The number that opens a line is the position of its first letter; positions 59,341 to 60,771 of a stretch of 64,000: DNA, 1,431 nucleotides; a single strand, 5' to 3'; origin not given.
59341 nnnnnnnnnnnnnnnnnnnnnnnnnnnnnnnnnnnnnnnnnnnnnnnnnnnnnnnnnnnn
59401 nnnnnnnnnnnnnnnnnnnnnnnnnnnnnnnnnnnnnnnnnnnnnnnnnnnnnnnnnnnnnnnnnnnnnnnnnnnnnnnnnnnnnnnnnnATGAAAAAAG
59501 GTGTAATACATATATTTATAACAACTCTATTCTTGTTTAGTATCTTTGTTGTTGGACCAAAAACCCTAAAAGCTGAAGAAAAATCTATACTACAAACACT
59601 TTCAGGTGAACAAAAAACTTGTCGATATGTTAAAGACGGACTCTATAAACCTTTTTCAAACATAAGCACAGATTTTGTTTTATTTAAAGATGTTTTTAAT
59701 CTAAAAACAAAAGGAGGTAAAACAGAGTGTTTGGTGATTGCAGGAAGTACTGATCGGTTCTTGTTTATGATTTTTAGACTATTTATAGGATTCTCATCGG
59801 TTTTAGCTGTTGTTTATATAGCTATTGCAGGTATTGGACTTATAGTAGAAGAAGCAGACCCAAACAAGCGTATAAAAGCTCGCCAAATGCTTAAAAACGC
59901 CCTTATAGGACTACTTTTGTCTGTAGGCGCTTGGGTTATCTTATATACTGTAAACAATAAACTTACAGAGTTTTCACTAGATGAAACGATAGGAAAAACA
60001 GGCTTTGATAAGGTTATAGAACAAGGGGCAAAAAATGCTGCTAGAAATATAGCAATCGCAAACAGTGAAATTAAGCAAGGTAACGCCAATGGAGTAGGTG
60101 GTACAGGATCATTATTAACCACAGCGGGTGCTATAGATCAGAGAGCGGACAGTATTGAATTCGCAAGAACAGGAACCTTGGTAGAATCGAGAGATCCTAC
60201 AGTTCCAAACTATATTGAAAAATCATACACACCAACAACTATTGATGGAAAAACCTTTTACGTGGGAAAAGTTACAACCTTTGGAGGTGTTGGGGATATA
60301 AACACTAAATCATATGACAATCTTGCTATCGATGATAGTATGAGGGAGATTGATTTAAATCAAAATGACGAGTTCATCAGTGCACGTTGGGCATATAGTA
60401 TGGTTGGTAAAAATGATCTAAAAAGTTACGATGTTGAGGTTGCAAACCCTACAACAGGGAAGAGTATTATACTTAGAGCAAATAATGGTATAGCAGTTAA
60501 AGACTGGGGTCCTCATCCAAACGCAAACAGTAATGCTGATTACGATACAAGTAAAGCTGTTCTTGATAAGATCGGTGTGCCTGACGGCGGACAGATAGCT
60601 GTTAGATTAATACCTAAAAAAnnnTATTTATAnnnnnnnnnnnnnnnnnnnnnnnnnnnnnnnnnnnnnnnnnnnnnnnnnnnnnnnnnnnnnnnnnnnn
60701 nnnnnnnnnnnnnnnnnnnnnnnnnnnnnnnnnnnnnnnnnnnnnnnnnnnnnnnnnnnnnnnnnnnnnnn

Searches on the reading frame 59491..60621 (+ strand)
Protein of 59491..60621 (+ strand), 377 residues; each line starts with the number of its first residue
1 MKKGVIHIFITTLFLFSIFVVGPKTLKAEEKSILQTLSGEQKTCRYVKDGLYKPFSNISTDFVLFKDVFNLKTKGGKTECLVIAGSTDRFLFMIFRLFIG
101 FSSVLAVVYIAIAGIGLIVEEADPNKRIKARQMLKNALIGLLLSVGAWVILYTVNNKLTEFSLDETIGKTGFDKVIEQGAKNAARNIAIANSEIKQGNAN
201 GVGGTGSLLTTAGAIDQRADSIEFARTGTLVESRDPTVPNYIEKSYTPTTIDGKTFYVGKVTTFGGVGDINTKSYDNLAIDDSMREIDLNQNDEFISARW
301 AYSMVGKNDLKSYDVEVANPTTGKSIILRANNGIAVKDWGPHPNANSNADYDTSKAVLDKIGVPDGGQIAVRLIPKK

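Call 5: search_protein_families(library=pfam, proteins=[window:59491-60621:+], max_evalue=0.01)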
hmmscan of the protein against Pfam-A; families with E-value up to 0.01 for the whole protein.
window:59491-60621:+ (377 aa): 1 family
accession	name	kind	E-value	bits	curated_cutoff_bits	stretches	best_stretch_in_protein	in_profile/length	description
PF18895.5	T4SS_pilin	-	0.00011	22.6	26.6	1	94-153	12-70/71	Type IV secretion system pilin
